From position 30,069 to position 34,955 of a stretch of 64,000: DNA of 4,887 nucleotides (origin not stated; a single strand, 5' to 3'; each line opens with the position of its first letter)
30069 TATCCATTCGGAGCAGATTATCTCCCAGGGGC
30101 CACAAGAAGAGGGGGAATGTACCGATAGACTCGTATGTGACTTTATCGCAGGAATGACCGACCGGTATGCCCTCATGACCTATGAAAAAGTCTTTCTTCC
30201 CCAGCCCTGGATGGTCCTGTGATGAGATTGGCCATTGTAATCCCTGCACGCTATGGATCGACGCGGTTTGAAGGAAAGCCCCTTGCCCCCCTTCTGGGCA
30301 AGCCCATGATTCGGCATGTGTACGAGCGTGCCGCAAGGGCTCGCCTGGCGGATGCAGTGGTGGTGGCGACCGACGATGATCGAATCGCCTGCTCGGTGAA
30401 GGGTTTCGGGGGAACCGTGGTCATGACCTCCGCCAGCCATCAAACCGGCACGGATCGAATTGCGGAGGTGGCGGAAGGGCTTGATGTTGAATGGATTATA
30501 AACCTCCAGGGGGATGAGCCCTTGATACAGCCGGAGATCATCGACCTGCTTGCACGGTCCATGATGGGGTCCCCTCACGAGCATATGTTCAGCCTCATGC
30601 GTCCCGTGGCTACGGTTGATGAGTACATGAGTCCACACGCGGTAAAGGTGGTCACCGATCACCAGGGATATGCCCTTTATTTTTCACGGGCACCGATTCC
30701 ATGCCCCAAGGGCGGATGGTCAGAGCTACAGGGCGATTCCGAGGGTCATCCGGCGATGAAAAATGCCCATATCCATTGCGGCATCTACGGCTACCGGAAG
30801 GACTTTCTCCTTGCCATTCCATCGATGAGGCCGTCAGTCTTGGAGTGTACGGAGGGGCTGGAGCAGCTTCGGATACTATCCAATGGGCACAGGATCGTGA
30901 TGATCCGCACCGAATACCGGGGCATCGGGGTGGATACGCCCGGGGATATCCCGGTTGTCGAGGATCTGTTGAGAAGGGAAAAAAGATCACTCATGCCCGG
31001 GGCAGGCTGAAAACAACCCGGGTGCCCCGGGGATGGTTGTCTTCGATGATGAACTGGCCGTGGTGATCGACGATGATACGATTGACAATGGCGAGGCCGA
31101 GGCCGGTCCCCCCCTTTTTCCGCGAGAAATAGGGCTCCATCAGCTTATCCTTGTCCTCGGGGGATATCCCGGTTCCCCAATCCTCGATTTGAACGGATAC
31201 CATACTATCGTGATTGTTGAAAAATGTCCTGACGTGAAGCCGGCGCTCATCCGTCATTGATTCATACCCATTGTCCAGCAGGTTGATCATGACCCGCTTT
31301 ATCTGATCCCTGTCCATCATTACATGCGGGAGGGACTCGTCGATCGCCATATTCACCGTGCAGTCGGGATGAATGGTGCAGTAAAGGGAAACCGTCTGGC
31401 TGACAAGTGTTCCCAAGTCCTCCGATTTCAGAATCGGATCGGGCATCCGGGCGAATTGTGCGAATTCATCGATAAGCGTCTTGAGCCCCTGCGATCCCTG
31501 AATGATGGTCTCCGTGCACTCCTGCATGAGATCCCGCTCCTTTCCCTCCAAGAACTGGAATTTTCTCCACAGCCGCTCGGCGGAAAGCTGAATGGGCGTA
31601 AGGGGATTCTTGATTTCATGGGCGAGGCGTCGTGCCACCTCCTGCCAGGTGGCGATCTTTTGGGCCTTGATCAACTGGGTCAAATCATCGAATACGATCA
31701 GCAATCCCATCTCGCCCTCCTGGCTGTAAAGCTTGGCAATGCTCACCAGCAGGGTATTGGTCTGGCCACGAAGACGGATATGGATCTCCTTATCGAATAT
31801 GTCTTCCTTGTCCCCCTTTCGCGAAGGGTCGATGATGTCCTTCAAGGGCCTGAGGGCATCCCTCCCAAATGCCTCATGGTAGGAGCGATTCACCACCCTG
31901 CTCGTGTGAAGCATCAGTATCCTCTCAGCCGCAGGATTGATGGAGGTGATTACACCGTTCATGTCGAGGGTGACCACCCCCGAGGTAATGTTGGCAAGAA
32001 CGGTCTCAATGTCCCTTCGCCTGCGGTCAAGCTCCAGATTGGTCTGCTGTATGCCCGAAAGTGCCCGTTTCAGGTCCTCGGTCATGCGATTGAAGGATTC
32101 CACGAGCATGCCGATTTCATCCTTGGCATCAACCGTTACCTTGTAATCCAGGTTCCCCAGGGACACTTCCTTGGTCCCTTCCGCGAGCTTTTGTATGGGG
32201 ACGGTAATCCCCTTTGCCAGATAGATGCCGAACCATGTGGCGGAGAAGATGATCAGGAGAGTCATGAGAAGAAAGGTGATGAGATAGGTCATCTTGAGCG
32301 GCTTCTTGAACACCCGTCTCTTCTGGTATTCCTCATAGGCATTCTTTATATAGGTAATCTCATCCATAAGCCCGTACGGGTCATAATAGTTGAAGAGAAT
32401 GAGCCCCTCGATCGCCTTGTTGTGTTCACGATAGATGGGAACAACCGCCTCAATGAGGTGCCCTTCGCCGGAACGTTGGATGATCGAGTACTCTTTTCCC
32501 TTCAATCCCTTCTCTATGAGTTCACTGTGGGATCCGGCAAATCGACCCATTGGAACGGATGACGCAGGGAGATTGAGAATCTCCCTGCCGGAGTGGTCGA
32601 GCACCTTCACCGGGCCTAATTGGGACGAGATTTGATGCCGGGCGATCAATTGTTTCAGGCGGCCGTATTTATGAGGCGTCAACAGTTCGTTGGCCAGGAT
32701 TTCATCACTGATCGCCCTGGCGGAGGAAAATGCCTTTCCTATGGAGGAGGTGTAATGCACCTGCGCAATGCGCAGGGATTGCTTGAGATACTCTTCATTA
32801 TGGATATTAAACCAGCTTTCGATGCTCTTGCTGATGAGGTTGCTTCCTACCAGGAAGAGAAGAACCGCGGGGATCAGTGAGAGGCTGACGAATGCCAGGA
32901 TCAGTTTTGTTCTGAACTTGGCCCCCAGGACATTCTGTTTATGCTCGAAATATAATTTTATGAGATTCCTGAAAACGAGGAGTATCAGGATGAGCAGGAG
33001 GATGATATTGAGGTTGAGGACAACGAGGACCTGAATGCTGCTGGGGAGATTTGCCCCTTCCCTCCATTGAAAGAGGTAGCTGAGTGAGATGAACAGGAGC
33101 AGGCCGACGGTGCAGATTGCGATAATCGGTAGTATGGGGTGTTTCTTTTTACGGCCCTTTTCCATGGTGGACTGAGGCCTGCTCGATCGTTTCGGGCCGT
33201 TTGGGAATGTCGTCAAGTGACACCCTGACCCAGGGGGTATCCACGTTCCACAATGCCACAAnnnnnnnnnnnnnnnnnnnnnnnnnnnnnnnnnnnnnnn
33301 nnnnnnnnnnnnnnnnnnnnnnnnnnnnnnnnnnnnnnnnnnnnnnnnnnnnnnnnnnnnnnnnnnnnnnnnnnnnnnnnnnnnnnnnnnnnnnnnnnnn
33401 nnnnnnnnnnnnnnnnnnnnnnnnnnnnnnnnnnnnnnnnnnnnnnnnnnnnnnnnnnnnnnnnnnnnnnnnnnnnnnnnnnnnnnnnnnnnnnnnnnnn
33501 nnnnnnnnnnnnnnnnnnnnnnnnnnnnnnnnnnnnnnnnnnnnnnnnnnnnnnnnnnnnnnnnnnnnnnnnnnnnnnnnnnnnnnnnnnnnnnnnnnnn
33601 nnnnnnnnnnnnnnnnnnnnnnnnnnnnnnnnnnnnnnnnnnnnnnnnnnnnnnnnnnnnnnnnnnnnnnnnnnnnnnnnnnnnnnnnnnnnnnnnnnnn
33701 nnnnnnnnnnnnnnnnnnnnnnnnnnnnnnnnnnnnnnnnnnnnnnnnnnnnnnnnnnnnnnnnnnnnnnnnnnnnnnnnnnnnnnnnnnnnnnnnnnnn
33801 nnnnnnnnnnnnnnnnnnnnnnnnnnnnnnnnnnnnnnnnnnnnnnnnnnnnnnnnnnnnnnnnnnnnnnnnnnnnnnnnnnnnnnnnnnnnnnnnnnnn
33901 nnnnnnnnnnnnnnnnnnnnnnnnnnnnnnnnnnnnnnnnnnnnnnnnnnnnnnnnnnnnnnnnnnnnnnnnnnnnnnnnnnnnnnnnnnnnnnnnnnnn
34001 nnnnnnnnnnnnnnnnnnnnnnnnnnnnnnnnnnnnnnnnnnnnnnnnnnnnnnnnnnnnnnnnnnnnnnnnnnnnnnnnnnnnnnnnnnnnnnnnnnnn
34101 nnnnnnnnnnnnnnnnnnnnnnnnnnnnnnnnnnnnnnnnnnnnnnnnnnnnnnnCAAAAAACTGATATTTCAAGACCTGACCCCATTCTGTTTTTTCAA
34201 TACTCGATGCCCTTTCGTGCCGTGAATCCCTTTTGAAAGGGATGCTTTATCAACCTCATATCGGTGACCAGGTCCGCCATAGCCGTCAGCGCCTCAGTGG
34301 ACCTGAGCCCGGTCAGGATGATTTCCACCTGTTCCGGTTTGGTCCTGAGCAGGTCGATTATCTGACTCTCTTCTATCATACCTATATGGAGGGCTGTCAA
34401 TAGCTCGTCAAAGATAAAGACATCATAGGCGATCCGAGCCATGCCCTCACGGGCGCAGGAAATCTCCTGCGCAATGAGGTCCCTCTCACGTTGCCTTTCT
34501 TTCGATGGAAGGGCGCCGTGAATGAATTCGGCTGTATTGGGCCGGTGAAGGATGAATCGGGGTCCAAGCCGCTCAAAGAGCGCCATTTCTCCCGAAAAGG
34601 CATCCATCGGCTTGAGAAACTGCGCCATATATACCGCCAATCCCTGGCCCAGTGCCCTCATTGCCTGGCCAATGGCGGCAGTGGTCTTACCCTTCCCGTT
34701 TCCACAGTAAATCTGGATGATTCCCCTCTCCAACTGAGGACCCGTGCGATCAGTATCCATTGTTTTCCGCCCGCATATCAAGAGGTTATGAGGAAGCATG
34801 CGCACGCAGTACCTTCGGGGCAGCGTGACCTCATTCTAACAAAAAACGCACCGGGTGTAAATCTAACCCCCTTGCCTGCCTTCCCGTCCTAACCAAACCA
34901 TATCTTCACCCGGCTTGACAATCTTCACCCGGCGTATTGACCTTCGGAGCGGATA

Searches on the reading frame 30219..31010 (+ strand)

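Call 57: search_protein_families(library=pfam, proteins=[window:30219-31010:+], max_evalue=0.00001)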
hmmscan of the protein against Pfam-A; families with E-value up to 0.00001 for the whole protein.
window:30219-31010:+ (263 aa): 2 families
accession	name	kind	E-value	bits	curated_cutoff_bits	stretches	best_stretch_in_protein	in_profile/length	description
PF02348.25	CTP_transf_3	-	2.2e-55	188.3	22.6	1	5-226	1-217/217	Cytidylyltransferase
PF12804.13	NTP_transf_3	-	5.6e-11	43.3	27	1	14-118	9-114/160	MobA-like NTP transferase domain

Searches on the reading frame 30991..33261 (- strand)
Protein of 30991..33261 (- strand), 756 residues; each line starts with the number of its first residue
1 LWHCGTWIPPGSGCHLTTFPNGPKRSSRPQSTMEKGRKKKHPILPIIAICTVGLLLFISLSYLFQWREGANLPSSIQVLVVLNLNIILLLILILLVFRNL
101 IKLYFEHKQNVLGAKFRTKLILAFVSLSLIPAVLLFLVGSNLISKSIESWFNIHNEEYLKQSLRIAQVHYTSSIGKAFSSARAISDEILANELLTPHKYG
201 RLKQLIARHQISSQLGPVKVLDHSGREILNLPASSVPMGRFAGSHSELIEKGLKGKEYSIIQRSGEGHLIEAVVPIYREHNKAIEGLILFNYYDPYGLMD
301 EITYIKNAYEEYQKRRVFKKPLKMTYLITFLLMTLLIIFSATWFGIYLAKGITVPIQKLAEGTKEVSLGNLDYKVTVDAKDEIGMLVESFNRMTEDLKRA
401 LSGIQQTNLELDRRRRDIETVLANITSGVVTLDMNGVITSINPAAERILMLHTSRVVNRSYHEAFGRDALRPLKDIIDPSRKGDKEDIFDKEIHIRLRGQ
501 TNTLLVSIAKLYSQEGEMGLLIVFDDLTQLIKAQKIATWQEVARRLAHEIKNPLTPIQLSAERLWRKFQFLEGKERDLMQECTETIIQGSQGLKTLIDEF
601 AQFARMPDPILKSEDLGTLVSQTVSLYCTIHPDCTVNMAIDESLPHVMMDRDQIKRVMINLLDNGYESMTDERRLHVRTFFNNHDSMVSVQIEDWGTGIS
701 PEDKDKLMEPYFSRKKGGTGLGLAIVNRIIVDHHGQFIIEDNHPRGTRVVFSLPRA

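Call 57: search_protein_families(library=pfam, proteins=[window:30991-33261:-], max_evalue=0.00001)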
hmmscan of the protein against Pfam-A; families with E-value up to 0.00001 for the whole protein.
window:30991-33261:- (756 aa): 6 families
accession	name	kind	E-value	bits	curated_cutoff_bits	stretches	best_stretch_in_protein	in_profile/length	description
PF02518.31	HATPase_c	-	3.1e-21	76.3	26.4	1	650-755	2-109/111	Histidine kinase-, DNA gyrase B-, and HSP90-like ATPase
PF00672.30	HAMP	-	1.6e-13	51.2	25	1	348-398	2-52/53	HAMP domain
PF00512.31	HisKA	-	3.1e-10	40.4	26.9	1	540-606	3-63/66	His Kinase A (phospho-acceptor) domain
PF00989.32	PAS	-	1.2e-07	32.2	22.6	1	417-526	2-112/113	PAS fold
PF14501.12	HATPase_c_5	-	4.1e-06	27.1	22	0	653-742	5-91/102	GHKL domain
PF13426.13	PAS_9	-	4.3e-06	27.4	27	0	428-529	3-103/103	PAS domain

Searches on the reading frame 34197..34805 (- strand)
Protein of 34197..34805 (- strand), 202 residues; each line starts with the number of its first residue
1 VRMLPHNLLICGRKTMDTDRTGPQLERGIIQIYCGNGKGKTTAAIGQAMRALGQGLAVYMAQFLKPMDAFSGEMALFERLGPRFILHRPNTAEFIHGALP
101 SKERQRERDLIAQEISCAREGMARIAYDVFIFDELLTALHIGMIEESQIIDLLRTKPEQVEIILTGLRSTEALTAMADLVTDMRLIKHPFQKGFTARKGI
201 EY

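Call 57: search_protein_families(library=pfam, proteins=[window:34197-34805:-], max_evalue=0.00001)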
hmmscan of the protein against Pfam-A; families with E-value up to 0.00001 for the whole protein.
window:34197-34805:- (202 aa): 1 family
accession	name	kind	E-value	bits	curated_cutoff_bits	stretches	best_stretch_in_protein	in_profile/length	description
PF02572.21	CobA_CobO_BtuR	-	2.3e-53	181.4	25.7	1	26-202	1-172/172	ATP:corrinoid adenosyltransferase BtuR/CobO/CobP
